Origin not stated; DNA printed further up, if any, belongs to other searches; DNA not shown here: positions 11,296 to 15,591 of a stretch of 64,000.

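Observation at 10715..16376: DtxR-family regulator with iron-box-like palindrome preceding a 1330 aa double-activase / dehydratase-like fusion and a hypothetical protein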

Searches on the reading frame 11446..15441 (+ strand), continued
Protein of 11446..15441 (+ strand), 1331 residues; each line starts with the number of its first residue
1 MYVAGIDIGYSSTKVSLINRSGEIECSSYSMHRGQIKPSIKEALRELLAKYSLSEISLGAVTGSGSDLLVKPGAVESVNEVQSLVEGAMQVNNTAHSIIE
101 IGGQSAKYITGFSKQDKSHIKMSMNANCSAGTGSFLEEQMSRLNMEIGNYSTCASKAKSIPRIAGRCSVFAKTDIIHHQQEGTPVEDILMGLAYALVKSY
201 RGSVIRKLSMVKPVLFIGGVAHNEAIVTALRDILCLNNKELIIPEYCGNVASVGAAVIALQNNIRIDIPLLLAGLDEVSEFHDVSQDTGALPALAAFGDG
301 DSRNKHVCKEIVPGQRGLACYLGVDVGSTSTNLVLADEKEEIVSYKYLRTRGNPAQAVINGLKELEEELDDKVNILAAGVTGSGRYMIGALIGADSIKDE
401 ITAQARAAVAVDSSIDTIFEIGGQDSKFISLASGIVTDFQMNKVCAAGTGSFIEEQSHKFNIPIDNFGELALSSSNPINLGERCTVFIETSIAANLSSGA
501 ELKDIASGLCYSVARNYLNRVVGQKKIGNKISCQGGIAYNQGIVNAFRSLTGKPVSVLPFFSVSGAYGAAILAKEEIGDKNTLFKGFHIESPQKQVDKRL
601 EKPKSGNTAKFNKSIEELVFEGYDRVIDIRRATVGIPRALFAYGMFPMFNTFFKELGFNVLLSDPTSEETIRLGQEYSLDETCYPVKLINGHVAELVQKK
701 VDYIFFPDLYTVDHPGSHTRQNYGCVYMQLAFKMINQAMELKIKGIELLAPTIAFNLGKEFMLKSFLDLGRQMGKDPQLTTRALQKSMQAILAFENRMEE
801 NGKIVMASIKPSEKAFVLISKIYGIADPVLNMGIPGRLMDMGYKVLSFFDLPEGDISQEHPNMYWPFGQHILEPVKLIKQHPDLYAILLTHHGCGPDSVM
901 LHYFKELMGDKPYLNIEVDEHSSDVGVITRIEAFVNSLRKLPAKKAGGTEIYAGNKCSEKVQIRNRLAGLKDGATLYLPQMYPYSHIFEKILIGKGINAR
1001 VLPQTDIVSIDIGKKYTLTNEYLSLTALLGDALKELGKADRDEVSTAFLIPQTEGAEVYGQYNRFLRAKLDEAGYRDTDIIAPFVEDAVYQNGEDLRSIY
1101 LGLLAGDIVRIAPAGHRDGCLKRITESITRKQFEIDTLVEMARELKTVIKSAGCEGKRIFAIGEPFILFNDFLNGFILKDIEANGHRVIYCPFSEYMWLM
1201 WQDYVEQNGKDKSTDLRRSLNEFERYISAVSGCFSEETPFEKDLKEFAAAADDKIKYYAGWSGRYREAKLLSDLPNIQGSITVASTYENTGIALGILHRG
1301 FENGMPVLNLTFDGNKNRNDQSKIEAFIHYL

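Call 19: find_encoding_contigs(protein=P0081, flank=8000, max_places=1)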
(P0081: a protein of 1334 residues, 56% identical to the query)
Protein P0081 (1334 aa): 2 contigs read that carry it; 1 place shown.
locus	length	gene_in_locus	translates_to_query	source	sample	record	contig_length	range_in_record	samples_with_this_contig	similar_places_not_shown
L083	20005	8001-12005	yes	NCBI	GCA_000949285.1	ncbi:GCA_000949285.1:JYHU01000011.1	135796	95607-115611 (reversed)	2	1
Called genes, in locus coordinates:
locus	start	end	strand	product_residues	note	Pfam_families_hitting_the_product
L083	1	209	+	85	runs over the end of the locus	-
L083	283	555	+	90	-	-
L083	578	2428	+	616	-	PF19991:HMA_2, PF00122:E1-E2_ATPase, PF00702:Hydrolase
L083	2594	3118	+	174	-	PF19991:HMA_2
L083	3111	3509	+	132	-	PF19991:HMA_2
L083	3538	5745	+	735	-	PF19991:HMA_2 (weak), PF00122:E1-E2_ATPase, PF00702:Hydrolase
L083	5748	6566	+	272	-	-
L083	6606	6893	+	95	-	-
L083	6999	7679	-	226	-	PF00027:cNMP_binding, PF13545:HTH_Crp_2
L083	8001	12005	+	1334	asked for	PF00480:ROK (faint), PF01869:BcrAD_BadFG, PF05378:Hydant_A_N (faint), PF06050:HGD-D (faint), PF01869:BcrAD_BadFG, PF09989:DUF2229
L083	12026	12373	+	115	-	PF07883:Cupin_2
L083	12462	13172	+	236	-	PF03215:Rad17 (weak), PF13175:AAA_15 (faint), PF13476:AAA_23, PF00005:ABC_tran, PF13304:AAA_21 (faint), PF13401:AAA_22 (weak)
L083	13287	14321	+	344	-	PF02621:VitK2_biosynth (weak), PF13379:NMT1_2, PF09084:NMT1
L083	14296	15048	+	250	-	PF00528:BPD_transp_1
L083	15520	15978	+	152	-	PF00005:ABC_tran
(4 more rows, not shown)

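Call 20: find_encoding_contigs(protein=P0096, flank=8000, max_places=1)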
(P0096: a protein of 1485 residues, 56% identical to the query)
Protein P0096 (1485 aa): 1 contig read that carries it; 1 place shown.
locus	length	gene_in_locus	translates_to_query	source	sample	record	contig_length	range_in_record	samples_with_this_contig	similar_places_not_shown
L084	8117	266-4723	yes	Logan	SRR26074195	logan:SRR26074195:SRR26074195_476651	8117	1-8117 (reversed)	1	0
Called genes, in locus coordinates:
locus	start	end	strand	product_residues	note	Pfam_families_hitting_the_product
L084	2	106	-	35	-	?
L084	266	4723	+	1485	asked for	PF01475:FUR, PF01869:BcrAD_BadFG, PF09989:DUF2229, PF06050:HGD-D (faint)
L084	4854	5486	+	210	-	PF05148:Methyltransf_8 (weak), PF01209:Ubie_methyltran, PF02353:CMAS (weak), PF05175:MTS (weak), PF13847:Methyltransf_31, PF08241:Methyltransf_11, PF08242:Methyltransf_12, PF13649:Methyltransf_25, +1 more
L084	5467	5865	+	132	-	PF01325:Fe_dep_repress, PF12802:MarR_2, PF24034:DUF7343 (weak), PF01022:HTH_5 (faint), PF09339:HTH_IclR (weak), PF01978:TrmB (weak), PF02742:Fe_dep_repr_C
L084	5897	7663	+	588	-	PF00664:ABC_membrane, PF00005:ABC_tran, PF02463:SMC_N (faint), PF13604:AAA_30 (weak)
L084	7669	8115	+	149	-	?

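Call 33: search_solved_structures(query=window:11446-15441:+, max_evalue=0.01)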
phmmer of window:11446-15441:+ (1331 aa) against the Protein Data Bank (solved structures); distinct sequences matched with E-value up to 0.01: 5.
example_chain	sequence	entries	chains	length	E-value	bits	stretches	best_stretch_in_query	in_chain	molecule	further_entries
9gai_D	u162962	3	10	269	2.5e-32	114.7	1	323-576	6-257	3-methylbenzoyl-CoA reductase alpha subunit MbdQ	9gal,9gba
1hux_A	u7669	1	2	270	5.4e-32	113.6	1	321-575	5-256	ACTIVATOR OF (R)-2-HYDROXYGLUTARYL-COA DEHYDRATASE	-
4eht_A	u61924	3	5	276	1.9e-28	101.9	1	322-581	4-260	Activator of 2-hydroxyisocaproyl-CoA dehydratase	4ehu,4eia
9gai_C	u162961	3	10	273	1.4e-22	82.5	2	124-238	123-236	3-methylbenzoyl-CoA reductase delta subunit MbdP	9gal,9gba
7yyl_E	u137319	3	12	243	4e-20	74.3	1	321-575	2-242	Putative CoA-substrate-specific enzyme activase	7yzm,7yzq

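Call 34: find_related_loci(query=window:11446-15441:+, collection=metagenome_contigs, flank=10000)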
Query window:11446-15441:+ (1331 aa) in metagenome_contigs; peptide patterns used: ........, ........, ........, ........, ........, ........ (x = any residue, [..] = any of these).
43 stretches matched a pattern; 6 encode a relative of the query (tblastn E <= 1e-3); 6 distinct loci.
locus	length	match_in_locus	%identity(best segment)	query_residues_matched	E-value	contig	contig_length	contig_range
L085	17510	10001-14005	62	2-1331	0e+0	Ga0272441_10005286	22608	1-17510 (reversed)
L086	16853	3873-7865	61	1-1331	0e+0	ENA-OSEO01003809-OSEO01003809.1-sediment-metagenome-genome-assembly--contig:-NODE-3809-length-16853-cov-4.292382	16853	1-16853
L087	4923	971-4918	58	1-1317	0e+0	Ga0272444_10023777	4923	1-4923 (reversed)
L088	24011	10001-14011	53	2-1331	0e+0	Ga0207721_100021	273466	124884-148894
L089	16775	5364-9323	50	1-1331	0e+0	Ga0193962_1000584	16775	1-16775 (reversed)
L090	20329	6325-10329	62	2-1331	0e+0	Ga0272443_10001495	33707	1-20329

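Call 35: find_encoding_contigs(protein=P0034, flank=10000, max_places=1)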
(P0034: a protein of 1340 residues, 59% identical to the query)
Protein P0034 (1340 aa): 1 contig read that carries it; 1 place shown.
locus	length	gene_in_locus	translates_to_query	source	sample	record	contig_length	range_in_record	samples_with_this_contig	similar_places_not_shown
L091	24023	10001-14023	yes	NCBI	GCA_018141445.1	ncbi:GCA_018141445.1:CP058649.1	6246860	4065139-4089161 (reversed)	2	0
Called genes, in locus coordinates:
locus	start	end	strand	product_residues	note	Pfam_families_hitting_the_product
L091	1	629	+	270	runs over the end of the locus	PF00165:HTH_AraC, PF12833:HTH_18, PF00165:HTH_AraC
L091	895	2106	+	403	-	-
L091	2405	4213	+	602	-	PF00664:ABC_membrane, PF02463:SMC_N (weak), PF00005:ABC_tran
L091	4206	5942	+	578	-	PF00664:ABC_membrane, PF00005:ABC_tran, PF02463:SMC_N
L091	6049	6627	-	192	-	PF03167:UDG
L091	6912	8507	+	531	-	PF06100:MCRA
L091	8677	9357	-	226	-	PF00027:cNMP_binding, PF13545:HTH_Crp_2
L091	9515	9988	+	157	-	PF09484:Cas_TM1802 (weak), PF01475:FUR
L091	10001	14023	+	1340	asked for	PF00480:ROK (faint), PF01869:BcrAD_BadFG, PF05378:Hydant_A_N (weak), PF06050:HGD-D (faint), PF09989:DUF2229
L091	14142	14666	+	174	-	PF01209:Ubie_methyltran, PF13847:Methyltransf_31, PF08241:Methyltransf_11, PF08242:Methyltransf_12 (weak), PF13649:Methyltransf_25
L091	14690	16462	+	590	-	PF00664:ABC_membrane, PF00005:ABC_tran, PF02463:SMC_N (weak)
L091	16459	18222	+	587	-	PF00664:ABC_membrane, PF00005:ABC_tran, PF02463:SMC_N (weak)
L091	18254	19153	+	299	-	PF03773:ArsP_1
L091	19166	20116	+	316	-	PF09323:DUF1980 (weak), PF21537:DUF1980_C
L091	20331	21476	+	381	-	PF07907:YibE_F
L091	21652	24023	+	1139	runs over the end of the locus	PF01476:LysM, PF00149:Metallophos, PF02872:5_nucleotid_C, PF00149:Metallophos, PF09587:PGA_cap, PF02872:5_nucleotid_C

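Call 36: find_encoding_contigs(protein=P0062, flank=10000, max_places=1)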
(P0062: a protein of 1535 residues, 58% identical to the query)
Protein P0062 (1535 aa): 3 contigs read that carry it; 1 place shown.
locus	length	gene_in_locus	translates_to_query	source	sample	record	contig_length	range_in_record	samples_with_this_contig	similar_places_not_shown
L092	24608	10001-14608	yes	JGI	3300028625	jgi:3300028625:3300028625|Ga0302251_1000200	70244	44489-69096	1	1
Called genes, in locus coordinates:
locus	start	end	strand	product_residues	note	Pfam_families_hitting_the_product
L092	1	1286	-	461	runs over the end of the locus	PF07693:KAP_NTPase, PF13191:AAA_16 (weak)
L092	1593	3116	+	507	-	PF08447:PAS_3 (weak), PF00512:HisKA (faint), PF10090:HPTransfase (faint), PF02518:HATPase_c, PF00072:Response_reg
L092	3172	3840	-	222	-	PF23198:PDE8A_N (faint), PF00072:Response_reg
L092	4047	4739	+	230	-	PF00702:Hydrolase, PF13419:HAD_2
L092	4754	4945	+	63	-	-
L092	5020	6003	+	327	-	-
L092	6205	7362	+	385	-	PF13387:Lnb_N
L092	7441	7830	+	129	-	-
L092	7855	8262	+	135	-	-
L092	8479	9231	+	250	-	PF09365:DUF2461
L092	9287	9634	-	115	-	-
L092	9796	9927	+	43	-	-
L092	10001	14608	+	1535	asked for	PF01869:BcrAD_BadFG, PF05378:Hydant_A_N (weak), PF09989:DUF2229, PF01189:Methyltr_RsmB-F (weak), PF01209:Ubie_methyltran, PF08241:Methyltransf_11, PF13649:Methyltransf_25, PF13847:Methyltransf_31, +2 more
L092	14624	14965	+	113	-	PF02627:CMD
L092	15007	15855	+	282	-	PF02754:CCG (weak)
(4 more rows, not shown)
